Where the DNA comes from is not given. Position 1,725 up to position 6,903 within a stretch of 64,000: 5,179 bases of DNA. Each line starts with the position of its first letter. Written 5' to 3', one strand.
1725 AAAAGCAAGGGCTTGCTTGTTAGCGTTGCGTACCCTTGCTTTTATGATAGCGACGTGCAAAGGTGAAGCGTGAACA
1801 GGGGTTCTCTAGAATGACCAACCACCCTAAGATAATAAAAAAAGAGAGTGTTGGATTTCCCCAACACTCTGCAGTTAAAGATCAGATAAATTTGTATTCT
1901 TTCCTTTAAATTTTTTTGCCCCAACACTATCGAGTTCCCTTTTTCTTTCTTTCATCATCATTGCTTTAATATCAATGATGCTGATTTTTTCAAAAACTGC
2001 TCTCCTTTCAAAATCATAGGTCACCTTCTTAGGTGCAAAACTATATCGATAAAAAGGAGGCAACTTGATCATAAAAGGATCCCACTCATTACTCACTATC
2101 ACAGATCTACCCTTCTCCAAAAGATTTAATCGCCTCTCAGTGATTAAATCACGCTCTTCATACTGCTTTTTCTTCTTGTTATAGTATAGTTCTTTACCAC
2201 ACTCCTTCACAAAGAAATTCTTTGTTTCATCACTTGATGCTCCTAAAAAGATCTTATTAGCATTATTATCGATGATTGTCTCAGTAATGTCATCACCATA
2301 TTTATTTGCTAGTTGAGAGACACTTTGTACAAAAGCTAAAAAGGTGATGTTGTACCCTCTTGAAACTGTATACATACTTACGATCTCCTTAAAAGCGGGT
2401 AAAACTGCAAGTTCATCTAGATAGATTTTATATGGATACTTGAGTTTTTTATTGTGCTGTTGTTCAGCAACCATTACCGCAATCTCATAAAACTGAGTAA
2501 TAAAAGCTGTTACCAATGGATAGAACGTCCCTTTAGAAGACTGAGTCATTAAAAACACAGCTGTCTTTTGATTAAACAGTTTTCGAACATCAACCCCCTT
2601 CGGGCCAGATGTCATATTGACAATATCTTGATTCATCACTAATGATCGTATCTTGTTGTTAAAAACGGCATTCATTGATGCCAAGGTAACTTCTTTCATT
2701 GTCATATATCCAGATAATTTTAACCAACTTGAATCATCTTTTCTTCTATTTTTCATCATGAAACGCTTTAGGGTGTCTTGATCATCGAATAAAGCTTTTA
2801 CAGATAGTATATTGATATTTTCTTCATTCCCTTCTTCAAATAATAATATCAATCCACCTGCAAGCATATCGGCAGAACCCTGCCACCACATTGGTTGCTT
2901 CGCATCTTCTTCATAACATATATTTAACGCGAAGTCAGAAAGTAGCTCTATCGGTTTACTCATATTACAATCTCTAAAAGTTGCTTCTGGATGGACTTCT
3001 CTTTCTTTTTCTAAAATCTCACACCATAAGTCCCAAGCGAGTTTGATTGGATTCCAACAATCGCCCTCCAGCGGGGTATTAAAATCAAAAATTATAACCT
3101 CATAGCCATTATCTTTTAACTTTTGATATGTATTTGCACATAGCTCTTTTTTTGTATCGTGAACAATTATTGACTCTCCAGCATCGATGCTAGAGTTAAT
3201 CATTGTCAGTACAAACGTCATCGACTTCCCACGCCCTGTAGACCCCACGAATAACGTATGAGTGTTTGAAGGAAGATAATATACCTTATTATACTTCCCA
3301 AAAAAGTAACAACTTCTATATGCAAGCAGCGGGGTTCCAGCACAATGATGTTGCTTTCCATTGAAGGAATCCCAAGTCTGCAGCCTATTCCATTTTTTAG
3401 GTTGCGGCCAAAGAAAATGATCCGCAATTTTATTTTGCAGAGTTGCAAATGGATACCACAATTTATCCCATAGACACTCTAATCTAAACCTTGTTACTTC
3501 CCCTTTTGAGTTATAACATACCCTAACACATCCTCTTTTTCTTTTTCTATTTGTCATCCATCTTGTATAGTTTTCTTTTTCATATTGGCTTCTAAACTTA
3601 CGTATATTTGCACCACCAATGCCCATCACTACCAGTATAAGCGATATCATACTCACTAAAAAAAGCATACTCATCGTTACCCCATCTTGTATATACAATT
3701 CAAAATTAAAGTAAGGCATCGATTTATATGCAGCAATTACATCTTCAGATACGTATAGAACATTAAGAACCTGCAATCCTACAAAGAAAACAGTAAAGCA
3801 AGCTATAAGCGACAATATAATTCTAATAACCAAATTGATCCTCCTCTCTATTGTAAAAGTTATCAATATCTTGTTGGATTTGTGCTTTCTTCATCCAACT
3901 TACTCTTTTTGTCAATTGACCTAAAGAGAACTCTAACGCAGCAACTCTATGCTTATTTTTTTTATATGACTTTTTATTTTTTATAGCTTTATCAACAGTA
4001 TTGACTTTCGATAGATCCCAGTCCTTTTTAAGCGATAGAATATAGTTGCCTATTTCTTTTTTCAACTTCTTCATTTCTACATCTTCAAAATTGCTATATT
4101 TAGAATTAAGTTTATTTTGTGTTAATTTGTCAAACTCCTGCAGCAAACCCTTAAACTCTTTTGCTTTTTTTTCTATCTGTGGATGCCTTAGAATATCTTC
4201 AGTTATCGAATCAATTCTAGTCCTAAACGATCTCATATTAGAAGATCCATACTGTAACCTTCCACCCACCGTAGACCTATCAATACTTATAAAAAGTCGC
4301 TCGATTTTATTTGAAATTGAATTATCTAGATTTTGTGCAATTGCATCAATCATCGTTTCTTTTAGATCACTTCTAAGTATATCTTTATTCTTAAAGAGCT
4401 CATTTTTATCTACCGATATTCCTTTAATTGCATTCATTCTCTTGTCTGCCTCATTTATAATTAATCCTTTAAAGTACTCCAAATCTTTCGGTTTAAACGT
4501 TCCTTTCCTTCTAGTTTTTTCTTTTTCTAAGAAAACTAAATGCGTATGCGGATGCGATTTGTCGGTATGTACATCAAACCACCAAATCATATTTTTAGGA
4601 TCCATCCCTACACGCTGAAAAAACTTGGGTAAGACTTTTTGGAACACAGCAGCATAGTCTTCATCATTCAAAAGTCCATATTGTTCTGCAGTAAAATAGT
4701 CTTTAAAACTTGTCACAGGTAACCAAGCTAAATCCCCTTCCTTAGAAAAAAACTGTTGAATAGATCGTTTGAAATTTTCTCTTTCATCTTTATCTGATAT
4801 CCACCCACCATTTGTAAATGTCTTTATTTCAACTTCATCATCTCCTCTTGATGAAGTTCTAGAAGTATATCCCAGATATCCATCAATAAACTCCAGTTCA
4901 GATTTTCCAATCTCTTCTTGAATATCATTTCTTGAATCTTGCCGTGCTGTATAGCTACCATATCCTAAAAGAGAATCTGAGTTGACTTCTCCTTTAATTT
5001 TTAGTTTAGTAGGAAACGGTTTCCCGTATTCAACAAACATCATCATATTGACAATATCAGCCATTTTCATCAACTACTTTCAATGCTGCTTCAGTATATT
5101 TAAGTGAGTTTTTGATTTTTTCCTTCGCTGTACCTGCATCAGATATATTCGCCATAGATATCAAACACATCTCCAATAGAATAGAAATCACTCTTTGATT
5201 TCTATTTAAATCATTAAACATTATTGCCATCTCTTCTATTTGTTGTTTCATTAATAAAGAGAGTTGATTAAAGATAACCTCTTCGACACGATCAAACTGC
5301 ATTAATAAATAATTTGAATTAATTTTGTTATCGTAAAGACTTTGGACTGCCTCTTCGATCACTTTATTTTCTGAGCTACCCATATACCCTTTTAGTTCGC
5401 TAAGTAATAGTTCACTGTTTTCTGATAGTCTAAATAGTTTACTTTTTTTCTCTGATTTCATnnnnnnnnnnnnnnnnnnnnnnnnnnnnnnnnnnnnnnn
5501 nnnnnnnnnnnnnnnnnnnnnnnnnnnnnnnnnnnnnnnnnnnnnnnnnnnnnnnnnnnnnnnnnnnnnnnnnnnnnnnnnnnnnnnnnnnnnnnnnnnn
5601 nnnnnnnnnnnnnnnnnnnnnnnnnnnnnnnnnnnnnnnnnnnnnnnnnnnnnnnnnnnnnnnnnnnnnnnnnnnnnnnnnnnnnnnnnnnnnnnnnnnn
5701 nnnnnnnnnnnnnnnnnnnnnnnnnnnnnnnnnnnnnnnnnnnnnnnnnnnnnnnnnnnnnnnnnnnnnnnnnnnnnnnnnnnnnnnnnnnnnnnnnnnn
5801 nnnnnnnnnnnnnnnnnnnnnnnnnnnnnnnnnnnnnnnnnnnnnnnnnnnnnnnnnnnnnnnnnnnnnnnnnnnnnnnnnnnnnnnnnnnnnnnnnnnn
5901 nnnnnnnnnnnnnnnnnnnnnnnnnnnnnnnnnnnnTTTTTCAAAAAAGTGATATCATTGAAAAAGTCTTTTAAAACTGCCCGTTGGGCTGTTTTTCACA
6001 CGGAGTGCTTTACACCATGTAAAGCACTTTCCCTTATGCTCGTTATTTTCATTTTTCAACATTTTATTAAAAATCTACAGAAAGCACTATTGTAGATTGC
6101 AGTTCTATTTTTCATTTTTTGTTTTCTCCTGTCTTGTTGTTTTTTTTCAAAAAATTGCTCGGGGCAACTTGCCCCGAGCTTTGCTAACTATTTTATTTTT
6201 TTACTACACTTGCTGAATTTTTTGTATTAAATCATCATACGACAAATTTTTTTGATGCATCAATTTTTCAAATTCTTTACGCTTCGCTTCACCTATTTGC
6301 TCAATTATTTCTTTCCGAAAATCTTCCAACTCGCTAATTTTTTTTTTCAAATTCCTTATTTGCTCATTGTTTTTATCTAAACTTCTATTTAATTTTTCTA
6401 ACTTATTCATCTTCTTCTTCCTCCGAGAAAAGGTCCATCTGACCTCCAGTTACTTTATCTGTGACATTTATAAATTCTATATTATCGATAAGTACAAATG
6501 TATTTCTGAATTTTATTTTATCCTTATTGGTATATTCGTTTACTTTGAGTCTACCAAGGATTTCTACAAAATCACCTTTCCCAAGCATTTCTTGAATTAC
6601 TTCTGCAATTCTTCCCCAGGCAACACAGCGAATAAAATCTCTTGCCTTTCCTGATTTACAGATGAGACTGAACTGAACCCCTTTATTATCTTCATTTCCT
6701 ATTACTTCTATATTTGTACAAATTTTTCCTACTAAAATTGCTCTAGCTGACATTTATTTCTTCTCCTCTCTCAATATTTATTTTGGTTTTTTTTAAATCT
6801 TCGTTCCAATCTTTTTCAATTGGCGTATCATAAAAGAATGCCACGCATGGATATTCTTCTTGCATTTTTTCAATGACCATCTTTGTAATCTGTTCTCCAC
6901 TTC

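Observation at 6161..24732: Element-restricted dispersed palindrome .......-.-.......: 19 copies, none elsewhere in 64 kb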

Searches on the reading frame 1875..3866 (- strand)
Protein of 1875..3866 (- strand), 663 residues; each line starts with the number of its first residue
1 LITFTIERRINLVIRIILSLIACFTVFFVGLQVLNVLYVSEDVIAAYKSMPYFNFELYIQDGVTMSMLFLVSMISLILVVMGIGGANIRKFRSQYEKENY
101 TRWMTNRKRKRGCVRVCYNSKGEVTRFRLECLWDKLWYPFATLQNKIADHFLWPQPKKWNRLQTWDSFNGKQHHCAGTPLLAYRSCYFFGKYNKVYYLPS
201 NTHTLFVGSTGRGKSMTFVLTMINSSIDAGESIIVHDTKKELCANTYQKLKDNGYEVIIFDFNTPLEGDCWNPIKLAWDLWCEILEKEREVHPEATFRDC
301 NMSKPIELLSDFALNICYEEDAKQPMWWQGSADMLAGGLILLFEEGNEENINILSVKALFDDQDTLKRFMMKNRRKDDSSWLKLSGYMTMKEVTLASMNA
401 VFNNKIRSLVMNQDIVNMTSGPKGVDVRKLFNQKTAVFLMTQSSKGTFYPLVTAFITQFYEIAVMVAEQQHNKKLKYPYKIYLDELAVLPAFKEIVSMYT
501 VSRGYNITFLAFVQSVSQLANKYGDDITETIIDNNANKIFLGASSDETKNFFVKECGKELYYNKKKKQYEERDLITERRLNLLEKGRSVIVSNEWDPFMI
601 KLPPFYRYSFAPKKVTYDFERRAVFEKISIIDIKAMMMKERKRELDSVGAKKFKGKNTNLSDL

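Call 7: search_protein_families(library=pfam, proteins=[window:1875-3866:-], max_evalue=0.01)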
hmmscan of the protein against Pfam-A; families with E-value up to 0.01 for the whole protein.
window:1875-3866:- (663 aa): 5 families
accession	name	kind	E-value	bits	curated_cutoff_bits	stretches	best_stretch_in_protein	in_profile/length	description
PF02534.20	T4SS-DNA_transf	-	3.7e-37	128.7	20.1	1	189-564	34-390/468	Type IV secretory system Conjugative DNA transfer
PF12696.13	TraG-D_C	-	6.9e-18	65.2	22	1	480-571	3-94/126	TraM recognition site of TraD and TraG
PF10412.15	TrwB_AAD_bind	-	1.5e-17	64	20.5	1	201-559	15-326/387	Type IV secretion-system coupling protein DNA-binding domain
PF00270.35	DEAD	-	0.00056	20.1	26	1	200-255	13-70/167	DEAD/DEAH box helicase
PF12846.13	AAA_10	-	0.0062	16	27.5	0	201-241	21-60/362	AAA-like domain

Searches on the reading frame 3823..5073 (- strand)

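Call 7: search_protein_families(library=pfam, proteins=[window:3823-5073:-], max_evalue=0.01)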
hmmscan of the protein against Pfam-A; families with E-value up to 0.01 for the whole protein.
window:3823-5073:- (416 aa): 2 families
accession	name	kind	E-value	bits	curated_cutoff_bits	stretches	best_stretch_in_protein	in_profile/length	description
PF18555.7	MobL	-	3.5e-17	62.9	28.5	1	31-389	20-376/383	MobL relaxases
PF03432.20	Relaxase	-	0.0032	18.2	24.6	0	144-181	63-98/132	MobA/VirD2-like, nuclease domain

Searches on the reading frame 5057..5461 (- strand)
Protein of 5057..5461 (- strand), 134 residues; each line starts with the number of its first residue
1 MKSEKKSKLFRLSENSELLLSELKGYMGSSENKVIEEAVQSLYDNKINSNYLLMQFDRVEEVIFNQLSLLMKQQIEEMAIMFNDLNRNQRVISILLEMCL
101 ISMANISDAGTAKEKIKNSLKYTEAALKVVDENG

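Call 7: search_protein_families(library=pfam, proteins=[window:5057-5461:-], max_evalue=0.01)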
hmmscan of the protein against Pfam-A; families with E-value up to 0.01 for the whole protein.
window:5057-5461:- (134 aa): 1 family
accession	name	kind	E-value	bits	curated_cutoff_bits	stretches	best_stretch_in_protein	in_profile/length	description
PF11778.13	SID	-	0.0013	19.2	25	1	25-118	3-99/135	Septation initiation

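Call 51: search_protein_families(library=ncbifam, proteins=[window:5057-5461:-], max_evalue=0.01)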
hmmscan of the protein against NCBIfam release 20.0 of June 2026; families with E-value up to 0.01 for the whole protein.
window:5057-5461:- (134 aa): 0 families

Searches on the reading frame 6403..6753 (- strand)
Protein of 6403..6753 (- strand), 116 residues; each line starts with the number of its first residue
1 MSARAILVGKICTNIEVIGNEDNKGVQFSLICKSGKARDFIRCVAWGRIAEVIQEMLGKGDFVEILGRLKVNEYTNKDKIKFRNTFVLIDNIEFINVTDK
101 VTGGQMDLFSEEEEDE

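Call 51: search_protein_families(library=ncbifam, proteins=[window:6403-6753:-], max_evalue=0.01)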
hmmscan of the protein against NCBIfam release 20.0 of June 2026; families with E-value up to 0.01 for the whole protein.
window:6403-6753:- (116 aa): 16 families
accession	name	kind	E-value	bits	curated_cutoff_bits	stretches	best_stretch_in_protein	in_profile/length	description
TIGR00621.2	ssb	subfamily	6.7e-12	46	53.95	1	9-114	25-126/165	single-stranded DNA-binding protein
NF005242.0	PRK06752.1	equivalog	1.8e-10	41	189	1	23-96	34-104/112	single-stranded DNA-binding protein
NF005241.0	PRK06751.1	equivalog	6.5e-08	32.9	313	1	36-99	44-107/173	single-stranded DNA-binding protein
NF005579.0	PRK07274.1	equivalog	5.9e-07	29.2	169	1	4-93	4-100/131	single-stranded DNA-binding protein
NF005580.0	PRK07275.1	subfamily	2.1e-06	28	254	1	36-103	44-111/162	single-stranded DNA-binding protein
NF004357.0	PRK05733.1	subfamily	9.2e-06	25.8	241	1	9-91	26-104/172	single-stranded DNA-binding protein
NF005406.0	PRK06958.1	subfamily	2.5e-05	24.8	252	1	36-105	49-118/182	single-stranded DNA-binding protein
NF005674.0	PRK07459.1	equivalog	2.7e-05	24.1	161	1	37-100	42-106/121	single-stranded DNA-binding protein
NF004512.0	PRK05853.1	equivalog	5.9e-05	23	215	1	40-81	51-92/168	hypothetical protein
NF006297.0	PRK08486.1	equivalog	6.1e-05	23.3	212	1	39-100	49-110/182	single-stranded DNA-binding protein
NF005851.0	PRK07772.1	subfamily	6.4e-05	23.2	194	1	40-81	54-95/191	single-stranded DNA-binding protein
NF004476.0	PRK05813.1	equivalog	0.00017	21.2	171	1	37-78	146-186/219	single-stranded DNA-binding protein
NF006533.0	PRK09010.1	subfamily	0.00035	20.6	260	1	38-87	53-102/177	single-stranded DNA-binding protein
NF010292.0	PRK13732.1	subfamily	0.0007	19.5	265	1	8-96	26-110/175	single-stranded DNA-binding protein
NF004948.0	PRK06293.1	equivalog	0.00078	19.4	156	1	40-108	44-112/161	single-stranded DNA-binding protein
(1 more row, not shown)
